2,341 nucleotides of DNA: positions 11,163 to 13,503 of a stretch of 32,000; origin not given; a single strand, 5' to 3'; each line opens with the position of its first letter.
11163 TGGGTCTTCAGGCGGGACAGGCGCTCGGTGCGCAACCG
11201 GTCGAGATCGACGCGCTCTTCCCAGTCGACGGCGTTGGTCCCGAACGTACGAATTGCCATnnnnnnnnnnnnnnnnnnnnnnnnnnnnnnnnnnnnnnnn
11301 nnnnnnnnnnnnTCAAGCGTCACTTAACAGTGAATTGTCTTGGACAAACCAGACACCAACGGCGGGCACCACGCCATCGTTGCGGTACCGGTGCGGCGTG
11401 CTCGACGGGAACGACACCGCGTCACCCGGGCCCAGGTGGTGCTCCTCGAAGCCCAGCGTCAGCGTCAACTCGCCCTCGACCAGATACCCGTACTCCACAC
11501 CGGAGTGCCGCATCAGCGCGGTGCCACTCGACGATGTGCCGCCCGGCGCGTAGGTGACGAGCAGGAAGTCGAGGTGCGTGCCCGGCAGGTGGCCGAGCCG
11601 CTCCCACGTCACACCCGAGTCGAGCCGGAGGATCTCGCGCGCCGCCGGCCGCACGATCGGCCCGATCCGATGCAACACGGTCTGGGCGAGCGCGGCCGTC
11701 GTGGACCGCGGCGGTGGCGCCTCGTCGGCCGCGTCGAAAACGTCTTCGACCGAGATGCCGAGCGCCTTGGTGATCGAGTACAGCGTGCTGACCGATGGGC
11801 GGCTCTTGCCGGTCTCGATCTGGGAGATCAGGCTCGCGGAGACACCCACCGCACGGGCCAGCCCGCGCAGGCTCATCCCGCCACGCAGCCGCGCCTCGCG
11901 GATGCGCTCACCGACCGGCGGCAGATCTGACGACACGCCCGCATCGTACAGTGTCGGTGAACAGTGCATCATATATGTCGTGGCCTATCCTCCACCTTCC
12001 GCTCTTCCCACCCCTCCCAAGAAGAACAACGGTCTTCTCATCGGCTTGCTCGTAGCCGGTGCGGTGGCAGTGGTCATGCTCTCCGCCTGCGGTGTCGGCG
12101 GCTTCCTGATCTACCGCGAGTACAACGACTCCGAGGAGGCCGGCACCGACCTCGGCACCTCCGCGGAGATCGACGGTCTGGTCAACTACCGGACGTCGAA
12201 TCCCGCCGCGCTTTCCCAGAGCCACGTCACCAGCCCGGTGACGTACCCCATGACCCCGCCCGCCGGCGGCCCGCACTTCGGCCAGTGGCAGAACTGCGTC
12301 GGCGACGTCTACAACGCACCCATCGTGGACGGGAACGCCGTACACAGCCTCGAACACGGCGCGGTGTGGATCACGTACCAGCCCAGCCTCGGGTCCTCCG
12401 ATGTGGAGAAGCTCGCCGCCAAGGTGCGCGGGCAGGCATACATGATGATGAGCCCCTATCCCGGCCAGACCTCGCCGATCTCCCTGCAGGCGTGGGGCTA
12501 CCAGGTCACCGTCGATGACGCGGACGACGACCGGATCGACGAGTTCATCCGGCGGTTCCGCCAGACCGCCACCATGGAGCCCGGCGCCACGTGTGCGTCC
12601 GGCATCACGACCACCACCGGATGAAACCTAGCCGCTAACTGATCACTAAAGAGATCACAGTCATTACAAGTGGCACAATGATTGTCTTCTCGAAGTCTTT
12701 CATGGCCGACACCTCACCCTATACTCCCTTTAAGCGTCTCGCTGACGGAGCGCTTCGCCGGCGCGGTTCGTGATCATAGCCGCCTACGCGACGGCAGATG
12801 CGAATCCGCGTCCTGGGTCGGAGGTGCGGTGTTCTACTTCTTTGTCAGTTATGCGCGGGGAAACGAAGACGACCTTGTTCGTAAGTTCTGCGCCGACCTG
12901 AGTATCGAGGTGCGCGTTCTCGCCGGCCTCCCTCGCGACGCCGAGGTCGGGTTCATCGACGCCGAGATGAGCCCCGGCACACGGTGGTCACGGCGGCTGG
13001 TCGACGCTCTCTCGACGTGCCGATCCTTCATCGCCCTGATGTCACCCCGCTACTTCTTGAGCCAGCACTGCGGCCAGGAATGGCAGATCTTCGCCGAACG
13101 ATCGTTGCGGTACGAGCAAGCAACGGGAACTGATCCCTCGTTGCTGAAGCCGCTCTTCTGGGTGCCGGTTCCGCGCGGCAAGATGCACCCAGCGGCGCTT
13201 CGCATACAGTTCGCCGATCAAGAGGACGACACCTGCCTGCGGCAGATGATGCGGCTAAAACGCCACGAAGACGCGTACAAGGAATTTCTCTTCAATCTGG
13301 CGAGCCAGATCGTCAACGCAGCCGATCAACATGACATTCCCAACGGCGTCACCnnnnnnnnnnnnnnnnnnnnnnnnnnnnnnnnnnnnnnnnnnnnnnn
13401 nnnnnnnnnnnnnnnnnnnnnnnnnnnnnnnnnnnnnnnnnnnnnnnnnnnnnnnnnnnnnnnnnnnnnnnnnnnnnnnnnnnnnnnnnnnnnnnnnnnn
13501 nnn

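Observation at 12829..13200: FxsC keeps the TIR catalytic-glutamate signature whereas the TIR-like domain of FxsD has lost it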

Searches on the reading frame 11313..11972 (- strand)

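Call 8: search_protein_families(library=ncbifam, proteins=[window:11313-11972:-], max_evalue=0.001)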
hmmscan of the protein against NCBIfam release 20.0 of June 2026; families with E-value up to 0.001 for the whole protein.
window:11313-11972:- (219 aa): 12 families
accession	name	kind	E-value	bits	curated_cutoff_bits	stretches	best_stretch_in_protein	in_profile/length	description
NF007408.0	PRK09943.1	equivalog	5.2e-19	68.5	211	2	20-84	8-72/185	HTH-type transcriptional regulator PuuR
NF006015.0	PRK08154.1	subfamily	8.7e-13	48.1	204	1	17-113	28-120/314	anaerobic benzoate catabolism transcriptional regulator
TIGR00270.2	TIGR00270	equivalog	8e-09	35.5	110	1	21-80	77-136/159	multiprotein bridging factor aMBF1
TIGR03070.1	couple_hipB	subfamily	2.3e-08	33.9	71.65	1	21-73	4-56/58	type II toxin-antitoxin system Y4mF family antitoxin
NF046032.1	TransRegSlrRBacil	equivalog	1.3e-07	31.8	250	1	20-81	2-64/149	HTH-type transcriptional regulator SlrR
NF047948.1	male_kill_WMK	equivalog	3.8e-07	29.9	300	1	20-79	6-65/300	WO male-killing family protein Wmk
NF007257.0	PRK09706.1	subfamily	6.4e-07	29.3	101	1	20-89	6-76/135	transcriptional repressor DicA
NF041951.1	phage_RstR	subfamily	1e-06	28.9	80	1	20-86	3-69/108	RstR family transcriptional repressor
NF041677.1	trans_regClgR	equivalog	3.8e-06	26.9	170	1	20-84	9-73/113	transcriptional regulator ClgR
NF038139.1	Reg_Aceta_RamB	equivalog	1.3e-05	24.1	700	1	20-84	3-66/465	acetate metabolism transcriptional regulator RamB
NF010465.0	PRK13890.1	equivalog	0.00012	22.2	96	1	32-81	18-67/121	conjugal transfer protein TrbA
NF003162.0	PRK04140.1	equivalog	0.00033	19.8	263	1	21-80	128-187/317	transcriptional regulator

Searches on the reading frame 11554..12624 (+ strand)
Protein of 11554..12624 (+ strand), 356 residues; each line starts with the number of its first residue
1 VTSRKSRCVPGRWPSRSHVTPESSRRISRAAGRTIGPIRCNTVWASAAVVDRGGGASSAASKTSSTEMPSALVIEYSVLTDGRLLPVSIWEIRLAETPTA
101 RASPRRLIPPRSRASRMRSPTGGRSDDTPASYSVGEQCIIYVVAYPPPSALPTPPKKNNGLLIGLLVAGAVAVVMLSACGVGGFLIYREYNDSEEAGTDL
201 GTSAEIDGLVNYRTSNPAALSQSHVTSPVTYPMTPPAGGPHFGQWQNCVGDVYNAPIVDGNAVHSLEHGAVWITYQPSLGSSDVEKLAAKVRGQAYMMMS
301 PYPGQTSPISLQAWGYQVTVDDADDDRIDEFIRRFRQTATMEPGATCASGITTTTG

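Call 6: search_protein_families(library=ncbifam, proteins=[window:11554-12624:+], max_evalue=0.01)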
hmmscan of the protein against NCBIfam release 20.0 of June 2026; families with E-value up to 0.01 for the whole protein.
window:11554-12624:+ (356 aa): 0 families

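Call 7: search_protein_families(library=pfam, proteins=[window:11554-12624:+], max_evalue=0.01)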
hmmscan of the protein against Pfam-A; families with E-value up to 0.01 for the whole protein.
window:11554-12624:+ (356 aa): 1 family
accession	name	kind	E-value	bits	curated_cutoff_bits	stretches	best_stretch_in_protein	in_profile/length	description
PF11303.13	DUF3105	-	1.1e-45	155.3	25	1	224-348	1-129/130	Protein of unknown function (DUF3105)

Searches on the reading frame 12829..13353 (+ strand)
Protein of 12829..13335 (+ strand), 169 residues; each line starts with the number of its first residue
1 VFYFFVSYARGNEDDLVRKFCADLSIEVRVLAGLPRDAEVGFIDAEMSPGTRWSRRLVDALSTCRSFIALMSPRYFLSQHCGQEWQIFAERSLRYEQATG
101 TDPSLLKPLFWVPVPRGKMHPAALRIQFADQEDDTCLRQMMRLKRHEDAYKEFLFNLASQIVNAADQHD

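Call 11: search_solved_structures(query=window:12829-13335:+, max_evalue=10, show_alignments=5)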
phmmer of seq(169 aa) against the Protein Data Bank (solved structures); distinct sequences matched with E-value up to 10: 6.
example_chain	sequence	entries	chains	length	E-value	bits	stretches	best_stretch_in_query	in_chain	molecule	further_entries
4w8h_A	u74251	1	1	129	0.4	13.7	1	46-88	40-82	Toll-receptor-related 2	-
4w8g_A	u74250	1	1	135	0.43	13.6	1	46-88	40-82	Toll-receptor-related 2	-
1wic_A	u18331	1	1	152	0.59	13.2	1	72-130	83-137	Hypothetical Protein RIKEN cDNA 6030424E15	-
6tqs_A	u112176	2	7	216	1.1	12.3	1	91-132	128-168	Motile sperm domain-containing protein 2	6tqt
2j67_A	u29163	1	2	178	1.4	12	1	44-116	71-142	TOLL LIKE RECEPTOR 10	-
6tqu_A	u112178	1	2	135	1.8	11.6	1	85-125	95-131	Motile sperm domain-containing protein 2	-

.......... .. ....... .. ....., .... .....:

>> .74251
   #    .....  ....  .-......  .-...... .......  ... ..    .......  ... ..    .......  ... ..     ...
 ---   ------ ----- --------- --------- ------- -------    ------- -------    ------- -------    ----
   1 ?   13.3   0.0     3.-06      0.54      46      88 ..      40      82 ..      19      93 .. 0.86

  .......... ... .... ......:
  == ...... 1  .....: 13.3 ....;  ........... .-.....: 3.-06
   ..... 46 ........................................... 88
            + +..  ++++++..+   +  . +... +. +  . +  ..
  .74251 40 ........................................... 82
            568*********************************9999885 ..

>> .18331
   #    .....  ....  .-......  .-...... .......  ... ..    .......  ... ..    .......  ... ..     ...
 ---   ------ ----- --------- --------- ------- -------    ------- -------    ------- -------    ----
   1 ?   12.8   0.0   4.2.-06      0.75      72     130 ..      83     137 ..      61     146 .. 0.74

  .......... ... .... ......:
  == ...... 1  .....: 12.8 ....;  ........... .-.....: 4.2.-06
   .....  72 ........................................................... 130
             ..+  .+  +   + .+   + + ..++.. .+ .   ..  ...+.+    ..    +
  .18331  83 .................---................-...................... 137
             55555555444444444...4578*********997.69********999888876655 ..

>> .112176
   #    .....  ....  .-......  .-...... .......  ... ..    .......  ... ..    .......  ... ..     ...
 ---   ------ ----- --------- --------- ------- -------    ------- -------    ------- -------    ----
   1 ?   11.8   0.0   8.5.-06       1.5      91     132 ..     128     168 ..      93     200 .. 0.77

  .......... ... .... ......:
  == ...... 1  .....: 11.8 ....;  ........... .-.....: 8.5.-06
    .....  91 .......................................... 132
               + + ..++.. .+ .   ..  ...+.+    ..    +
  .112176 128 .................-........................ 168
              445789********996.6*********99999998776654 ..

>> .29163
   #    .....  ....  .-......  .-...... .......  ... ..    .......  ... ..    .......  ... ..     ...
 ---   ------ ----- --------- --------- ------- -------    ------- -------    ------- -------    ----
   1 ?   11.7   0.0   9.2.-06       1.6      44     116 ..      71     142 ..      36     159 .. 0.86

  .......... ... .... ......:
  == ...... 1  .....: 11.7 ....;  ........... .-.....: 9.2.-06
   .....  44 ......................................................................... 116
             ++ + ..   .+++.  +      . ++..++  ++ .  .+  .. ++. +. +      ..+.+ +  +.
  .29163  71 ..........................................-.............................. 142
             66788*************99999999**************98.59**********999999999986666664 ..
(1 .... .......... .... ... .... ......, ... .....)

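Call 27: search_solved_structures(query=A2, max_evalue=1, show_alignments=5)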
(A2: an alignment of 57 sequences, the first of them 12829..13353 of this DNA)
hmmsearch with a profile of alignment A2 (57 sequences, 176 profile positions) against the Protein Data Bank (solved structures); distinct sequences matched with E-value up to 1: 19.
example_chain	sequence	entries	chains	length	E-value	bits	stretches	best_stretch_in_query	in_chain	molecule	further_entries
7fcl_A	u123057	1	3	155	0.0046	20.2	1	43-86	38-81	SIGIRR protein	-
7fcj_A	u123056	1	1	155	0.0053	20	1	43-86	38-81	SIGIRR protein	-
4c7m_A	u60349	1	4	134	0.0076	19.5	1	3-86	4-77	Toll/interleukin-1 receptor domain-containing protein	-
4lzp_B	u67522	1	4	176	0.011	18.9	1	3-86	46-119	Putative uncharacterized protein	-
9mud_K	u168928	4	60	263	0.061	16.5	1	42-86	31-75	Cat1 (CRISPR associated TIR 1) pentagonal filament | Cat1 (CRISPR associated TIR 1) pentagonal filament assembly | Cat1 (CRISPR-associated TIR 1)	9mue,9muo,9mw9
4w8g_A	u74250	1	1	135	0.062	16.5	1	42-88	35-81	Toll-receptor-related 2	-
4w8h_A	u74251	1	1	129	0.072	16.3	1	42-88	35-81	Toll-receptor-related 2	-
7vu8_B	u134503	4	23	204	0.085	16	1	42-96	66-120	Flax rust resistance protein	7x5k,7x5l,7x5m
5h3c_A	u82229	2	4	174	0.12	15.6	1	36-86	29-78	Protein SUPPRESSOR OF npr1-1, CONSTITUTIVE 1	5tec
9qlv_A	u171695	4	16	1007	0.17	15.1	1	42-85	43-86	Disease resistance protein ADR2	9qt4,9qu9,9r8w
4lqc_A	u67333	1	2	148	0.21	14.8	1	3-86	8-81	TcpB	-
7jlv_A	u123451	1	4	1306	0.3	14.3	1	42-86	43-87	Disease resistance protein Roq1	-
7jlu_A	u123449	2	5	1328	0.31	14.2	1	42-86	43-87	Disease resistance protein Roq1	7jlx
7xoz_B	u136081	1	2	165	0.4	13.9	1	42-86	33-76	ADP-ribosyl cyclase/cyclic ADP-ribose hydrolase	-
7xoz_A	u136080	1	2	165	0.4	13.9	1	42-86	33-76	ADP-ribosyl cyclase/cyclic ADP-ribose hydrolase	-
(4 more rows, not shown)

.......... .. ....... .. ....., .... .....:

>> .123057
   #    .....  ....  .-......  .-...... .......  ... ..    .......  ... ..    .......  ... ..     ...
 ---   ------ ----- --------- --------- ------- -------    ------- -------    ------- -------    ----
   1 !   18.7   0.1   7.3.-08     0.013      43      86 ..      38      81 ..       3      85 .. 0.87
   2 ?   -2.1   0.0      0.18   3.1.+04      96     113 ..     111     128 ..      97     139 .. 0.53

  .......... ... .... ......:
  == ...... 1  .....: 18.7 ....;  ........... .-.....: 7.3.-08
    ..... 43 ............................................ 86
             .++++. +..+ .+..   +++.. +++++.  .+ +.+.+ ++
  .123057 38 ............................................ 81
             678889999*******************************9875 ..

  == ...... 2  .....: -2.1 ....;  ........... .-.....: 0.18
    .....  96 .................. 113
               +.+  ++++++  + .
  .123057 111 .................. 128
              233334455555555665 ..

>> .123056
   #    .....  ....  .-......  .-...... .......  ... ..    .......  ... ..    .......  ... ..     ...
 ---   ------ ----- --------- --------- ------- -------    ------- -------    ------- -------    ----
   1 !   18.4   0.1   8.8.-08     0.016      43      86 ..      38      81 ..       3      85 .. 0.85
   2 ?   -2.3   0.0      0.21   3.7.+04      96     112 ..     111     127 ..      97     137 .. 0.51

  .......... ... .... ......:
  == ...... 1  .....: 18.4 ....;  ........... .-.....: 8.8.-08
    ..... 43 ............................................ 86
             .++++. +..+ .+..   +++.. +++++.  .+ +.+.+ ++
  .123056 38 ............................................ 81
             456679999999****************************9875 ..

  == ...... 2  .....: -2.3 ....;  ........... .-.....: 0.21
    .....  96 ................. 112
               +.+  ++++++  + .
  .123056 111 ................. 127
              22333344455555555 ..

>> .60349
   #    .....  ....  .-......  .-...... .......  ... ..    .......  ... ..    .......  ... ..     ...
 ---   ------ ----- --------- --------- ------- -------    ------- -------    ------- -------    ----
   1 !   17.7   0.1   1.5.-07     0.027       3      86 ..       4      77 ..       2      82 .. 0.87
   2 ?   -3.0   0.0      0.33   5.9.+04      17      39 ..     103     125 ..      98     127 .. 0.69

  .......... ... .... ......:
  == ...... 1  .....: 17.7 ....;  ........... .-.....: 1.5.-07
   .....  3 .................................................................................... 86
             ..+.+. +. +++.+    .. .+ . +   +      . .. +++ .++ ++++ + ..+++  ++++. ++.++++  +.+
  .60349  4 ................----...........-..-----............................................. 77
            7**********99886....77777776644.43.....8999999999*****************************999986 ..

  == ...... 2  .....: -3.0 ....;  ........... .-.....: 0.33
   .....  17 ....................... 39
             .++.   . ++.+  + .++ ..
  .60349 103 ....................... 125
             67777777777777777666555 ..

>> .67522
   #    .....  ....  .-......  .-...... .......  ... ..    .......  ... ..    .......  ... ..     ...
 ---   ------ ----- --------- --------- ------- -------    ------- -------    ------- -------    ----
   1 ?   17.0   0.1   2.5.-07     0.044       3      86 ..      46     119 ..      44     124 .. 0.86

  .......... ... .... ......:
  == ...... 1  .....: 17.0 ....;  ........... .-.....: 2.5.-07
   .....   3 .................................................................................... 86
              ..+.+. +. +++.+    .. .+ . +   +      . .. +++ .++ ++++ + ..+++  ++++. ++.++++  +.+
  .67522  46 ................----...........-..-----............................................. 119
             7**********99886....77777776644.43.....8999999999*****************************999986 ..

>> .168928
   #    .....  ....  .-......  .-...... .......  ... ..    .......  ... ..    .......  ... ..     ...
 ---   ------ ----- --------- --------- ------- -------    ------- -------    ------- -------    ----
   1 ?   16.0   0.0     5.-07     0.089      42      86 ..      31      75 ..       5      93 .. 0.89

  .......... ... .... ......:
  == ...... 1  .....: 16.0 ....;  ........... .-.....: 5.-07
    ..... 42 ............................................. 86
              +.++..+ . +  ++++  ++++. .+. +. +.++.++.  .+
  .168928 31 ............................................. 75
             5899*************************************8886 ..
